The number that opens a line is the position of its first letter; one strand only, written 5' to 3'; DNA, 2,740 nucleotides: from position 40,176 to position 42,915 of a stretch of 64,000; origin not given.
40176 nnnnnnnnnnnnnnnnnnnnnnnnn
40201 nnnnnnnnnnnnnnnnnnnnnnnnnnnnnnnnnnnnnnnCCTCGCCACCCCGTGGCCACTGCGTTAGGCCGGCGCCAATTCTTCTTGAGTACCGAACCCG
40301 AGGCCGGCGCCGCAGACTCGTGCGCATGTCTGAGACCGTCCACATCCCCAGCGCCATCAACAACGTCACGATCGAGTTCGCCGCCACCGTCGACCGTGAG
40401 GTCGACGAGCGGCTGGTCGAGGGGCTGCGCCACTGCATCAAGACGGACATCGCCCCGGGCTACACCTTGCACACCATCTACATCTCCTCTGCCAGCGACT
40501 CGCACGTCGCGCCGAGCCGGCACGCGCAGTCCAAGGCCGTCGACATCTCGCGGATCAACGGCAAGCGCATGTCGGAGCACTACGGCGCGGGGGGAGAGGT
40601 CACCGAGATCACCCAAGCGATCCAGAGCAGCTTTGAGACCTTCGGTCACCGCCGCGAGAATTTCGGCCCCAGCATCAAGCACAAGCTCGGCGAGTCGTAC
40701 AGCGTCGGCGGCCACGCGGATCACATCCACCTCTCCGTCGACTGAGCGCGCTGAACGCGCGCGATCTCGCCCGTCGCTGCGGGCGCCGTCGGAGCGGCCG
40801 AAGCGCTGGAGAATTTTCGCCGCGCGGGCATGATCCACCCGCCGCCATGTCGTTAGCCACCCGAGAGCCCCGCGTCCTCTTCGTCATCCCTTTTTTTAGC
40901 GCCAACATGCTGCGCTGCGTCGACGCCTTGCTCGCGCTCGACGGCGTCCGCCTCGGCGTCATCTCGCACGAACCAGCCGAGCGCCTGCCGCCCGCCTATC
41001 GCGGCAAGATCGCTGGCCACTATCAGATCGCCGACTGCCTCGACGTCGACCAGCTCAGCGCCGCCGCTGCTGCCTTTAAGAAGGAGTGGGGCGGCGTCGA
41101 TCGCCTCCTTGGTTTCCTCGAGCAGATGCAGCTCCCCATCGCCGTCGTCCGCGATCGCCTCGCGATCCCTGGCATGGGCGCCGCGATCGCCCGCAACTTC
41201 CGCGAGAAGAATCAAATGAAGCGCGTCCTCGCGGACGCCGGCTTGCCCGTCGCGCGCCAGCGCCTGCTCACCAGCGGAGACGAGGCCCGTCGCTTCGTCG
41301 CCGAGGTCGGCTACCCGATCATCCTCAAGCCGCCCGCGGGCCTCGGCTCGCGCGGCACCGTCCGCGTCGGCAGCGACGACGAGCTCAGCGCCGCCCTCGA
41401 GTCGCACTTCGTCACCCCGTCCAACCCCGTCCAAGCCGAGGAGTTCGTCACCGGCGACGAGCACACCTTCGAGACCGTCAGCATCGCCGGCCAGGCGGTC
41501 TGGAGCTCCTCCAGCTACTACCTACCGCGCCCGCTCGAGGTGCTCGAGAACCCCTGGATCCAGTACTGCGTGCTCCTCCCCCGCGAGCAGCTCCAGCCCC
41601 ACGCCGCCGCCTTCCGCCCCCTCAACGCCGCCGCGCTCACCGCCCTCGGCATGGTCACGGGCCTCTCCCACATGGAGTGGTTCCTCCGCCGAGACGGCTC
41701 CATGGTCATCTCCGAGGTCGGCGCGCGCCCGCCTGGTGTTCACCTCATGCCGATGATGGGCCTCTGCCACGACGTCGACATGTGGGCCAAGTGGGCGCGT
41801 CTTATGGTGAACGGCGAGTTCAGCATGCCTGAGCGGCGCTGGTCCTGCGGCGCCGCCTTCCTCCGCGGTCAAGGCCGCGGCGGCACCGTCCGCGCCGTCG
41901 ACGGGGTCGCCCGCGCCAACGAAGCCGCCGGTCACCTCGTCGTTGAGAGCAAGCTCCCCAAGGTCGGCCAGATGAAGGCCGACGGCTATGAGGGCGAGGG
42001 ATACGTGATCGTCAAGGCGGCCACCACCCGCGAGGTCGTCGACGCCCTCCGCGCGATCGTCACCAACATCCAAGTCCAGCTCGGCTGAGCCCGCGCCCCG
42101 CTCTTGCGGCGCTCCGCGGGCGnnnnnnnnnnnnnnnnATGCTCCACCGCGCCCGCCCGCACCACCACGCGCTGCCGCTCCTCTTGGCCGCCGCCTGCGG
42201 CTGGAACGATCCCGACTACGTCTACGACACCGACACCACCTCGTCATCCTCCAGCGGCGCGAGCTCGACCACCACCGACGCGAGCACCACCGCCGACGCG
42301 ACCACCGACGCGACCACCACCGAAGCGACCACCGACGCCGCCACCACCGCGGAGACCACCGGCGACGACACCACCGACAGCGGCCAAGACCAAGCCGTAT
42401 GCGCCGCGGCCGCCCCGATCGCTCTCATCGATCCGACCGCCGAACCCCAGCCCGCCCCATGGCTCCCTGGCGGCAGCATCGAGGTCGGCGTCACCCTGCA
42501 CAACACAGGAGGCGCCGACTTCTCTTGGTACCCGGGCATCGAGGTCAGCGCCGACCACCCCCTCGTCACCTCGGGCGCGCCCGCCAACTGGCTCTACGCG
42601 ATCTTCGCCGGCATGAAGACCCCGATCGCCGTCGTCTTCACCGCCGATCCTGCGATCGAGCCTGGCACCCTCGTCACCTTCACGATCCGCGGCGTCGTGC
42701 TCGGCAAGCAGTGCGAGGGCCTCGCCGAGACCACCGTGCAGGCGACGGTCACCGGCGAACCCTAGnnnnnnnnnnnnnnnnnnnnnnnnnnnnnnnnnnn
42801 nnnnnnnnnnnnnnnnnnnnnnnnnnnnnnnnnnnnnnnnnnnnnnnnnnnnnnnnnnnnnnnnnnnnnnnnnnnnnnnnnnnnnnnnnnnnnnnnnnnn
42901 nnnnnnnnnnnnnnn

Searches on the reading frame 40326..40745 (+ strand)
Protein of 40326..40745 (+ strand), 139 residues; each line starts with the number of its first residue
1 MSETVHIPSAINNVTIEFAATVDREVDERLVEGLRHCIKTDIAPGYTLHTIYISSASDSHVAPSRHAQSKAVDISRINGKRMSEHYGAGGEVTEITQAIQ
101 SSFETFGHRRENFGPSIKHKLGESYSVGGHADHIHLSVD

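Call 51: search_protein_families(library=pfam, proteins=[window:40326-40745:+], max_evalue=1)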
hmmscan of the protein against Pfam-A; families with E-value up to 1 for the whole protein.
window:40326-40745:+ (139 aa): 0 families

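Call 52: search_protein_families(library=padloc, proteins=[window:40326-40745:+], max_evalue=0.00001)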
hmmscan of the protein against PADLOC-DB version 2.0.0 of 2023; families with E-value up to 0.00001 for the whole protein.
window:40326-40745:+ (139 aa): 0 families

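Call 60: search_solved_structures(query=window:40326-40745:+, max_evalue=10, show_alignments=1)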
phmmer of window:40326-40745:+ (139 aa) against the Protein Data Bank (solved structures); distinct sequences matched with E-value up to 10: 1.
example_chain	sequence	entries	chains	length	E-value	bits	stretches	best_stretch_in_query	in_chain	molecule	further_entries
8pjx_A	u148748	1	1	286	0.43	14.2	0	106-137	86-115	SAKe6FR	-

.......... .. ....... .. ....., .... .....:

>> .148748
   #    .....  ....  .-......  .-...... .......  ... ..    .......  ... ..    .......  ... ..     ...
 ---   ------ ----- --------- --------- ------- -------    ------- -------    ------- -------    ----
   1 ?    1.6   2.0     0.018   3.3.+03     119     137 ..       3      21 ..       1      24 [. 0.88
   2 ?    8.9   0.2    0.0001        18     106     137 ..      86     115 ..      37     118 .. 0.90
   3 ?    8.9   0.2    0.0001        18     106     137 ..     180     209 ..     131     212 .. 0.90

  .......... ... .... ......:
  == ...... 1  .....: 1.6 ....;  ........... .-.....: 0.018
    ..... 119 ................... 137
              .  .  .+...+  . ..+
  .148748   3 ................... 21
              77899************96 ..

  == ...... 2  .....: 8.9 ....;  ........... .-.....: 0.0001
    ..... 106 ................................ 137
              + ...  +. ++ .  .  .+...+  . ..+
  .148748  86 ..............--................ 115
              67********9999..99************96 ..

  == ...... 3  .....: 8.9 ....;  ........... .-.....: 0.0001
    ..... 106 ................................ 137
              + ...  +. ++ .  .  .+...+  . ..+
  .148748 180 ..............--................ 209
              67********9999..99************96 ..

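Call 61: search_protein_families(library=ncbifam, proteins=[window:40326-40745:+], max_evalue=0.1)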
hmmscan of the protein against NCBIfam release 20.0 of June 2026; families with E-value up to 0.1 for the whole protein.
window:40326-40745:+ (139 aa): 0 families

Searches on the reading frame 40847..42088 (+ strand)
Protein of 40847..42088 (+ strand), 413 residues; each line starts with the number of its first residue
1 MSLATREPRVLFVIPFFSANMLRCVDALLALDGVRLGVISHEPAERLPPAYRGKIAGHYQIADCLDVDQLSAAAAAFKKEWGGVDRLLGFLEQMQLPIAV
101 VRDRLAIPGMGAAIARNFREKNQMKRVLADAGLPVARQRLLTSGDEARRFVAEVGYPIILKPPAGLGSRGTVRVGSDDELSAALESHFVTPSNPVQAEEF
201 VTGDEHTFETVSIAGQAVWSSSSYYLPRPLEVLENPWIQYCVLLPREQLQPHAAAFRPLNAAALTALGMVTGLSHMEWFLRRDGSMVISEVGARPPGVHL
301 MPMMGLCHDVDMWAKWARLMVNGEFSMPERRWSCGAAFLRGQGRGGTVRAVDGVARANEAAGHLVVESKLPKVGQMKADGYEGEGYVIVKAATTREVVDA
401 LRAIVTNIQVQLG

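Call 6: search_protein_families(library=pfam, proteins=[window:40847-42088:+], max_evalue=0.01)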
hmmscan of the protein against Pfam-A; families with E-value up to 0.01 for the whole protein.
window:40847-42088:+ (413 aa): 7 families
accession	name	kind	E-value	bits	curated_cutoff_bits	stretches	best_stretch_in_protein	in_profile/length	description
PF02222.28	ATP-grasp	-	3.2e-09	37.1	27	1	128-295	3-163/179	ATP-grasp domain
PF02786.22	CPSase_L_D2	-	2.4e-07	30.9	19.8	1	121-189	2-72/211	Carbamoyl-phosphate synthase L chain, ATP binding domain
PF07478.18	Dala_Dala_lig_C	-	1.5e-05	25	24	1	128-294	2-175/204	D-ala D-ala ligase C-terminus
PF01071.24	GARS_A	-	7e-05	23.2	27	1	120-212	2-100/194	Phosphoribosylglycinamide synthetase, ATP-grasp (A) domain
PF13549.11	ATP-grasp_5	-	0.0002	21.2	27.6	1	118-161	9-52/221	ATP-grasp domain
PF13535.11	ATP-grasp_4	-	0.00025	21.2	27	0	155-291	2-148/160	ATP-grasp domain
PF18603.7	LAL_C2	-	0.0076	16.9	29.4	1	344-412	7-77/78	L-amino acid ligase C-terminal domain 2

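Call 52: search_protein_families(library=padloc, proteins=[window:40847-42088:+], max_evalue=0.00001)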
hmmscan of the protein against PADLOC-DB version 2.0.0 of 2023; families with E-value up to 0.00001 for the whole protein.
window:40847-42088:+ (413 aa): 0 families

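Call 61: search_protein_families(library=ncbifam, proteins=[window:40847-42088:+], max_evalue=0.1)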
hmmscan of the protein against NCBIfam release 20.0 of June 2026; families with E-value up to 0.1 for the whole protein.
window:40847-42088:+ (413 aa): 53 families (the best 25 are shown)
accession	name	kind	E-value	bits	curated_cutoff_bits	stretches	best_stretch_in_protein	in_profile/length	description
NF002563.0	PRK02186.1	subfamily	4.3e-20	71.6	625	1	99-410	86-394/890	argininosuccinate lyase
NF005543.0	PRK07206.1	subfamily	2.4e-14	52.8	302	1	115-306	103-299/416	hypothetical protein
NF010623.0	PRK14016.1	subfamily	2.7e-11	42.4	877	1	114-207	207-301/871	cyanophycin synthetase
TIGR02068.2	cya_phycin_syn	equivalog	1.2e-09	36.8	850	1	119-209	212-302/862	cyanophycin synthetase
NF002378.0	PRK01372.1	subfamily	1.5e-09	37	243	1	120-209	100-187/305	D-alanine--D-alanine ligase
NF006286.0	PRK08462.1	equivalog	6.7e-08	31.8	740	1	89-182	85-181/445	acetyl-CoA carboxylase biotin carboxylase subunit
TIGR01369.1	CPSaseII_lrg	equivalog_domain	1e-07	30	1027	1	117-217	666-768/1052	carbamoyl-phosphate synthase (glutamine-hydrolyzing) large subunit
TIGR01161.1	purK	equivalog_domain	1.3e-07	31.2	318.4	1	116-295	94-266/362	5-(carboxyamino)imidazole ribonucleotide synthase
TIGR01205.1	D_ala_D_alaTIGR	subfamily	1.4e-07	30.8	245.65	1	119-208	105-198/318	D-alanine--D-alanine ligase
NF006406.0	PRK08654.1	equivalog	1.7e-07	30.1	739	1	88-187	82-184/499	acetyl-CoA carboxylase biotin carboxylase subunit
NF002527.0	PRK01966.1-3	equivalog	3e-07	30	310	1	117-220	115-220/332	D-alanine--D-alanine ligase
NF006766.0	PRK09288.1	equivalog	4.6e-07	28.9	339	1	114-301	107-291/396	formate-dependent phosphoribosylglycinamide formyltransferase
NF004679.0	PRK06019.1-5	equivalog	5.7e-07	28.7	326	1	118-294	97-267/376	5-(carboxyamino)imidazole ribonucleotide synthase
NF009471.0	PRK12833.1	equivalog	5.9e-07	28.4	686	1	84-183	81-183/467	acetyl-CoA carboxylase biotin carboxylase subunit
NF009554.0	PRK12999.1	equivalog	6.5e-07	27.5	965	1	88-186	86-187/1147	pyruvate carboxylase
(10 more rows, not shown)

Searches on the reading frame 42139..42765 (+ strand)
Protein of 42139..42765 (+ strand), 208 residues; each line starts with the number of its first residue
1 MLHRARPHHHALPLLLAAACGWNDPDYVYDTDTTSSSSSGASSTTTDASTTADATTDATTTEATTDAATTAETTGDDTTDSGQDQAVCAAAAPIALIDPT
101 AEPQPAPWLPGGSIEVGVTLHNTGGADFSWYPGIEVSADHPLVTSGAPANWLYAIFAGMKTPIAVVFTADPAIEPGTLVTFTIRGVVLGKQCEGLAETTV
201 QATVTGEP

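Call 51: search_protein_families(library=pfam, proteins=[window:42139-42765:+], max_evalue=1)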
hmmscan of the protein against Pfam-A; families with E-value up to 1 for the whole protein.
window:42139-42765:+ (208 aa): 3 families
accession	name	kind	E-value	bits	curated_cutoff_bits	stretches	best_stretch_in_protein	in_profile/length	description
PF21827.1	New_glue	-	0.004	17.3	31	1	14-75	8-66/94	New glue protein family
PF06933.16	SSP160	-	0.02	13.6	25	1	33-100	105-164/758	Special lobe-specific silk protein SSP160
PF01456.22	Mucin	-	0.18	12.2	34.7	1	31-93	33-102/143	Mucin-like glycoprotein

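Call 52: search_protein_families(library=padloc, proteins=[window:42139-42765:+], max_evalue=0.00001)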
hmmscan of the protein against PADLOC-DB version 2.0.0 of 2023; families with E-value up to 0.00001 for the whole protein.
window:42139-42765:+ (208 aa): 0 families
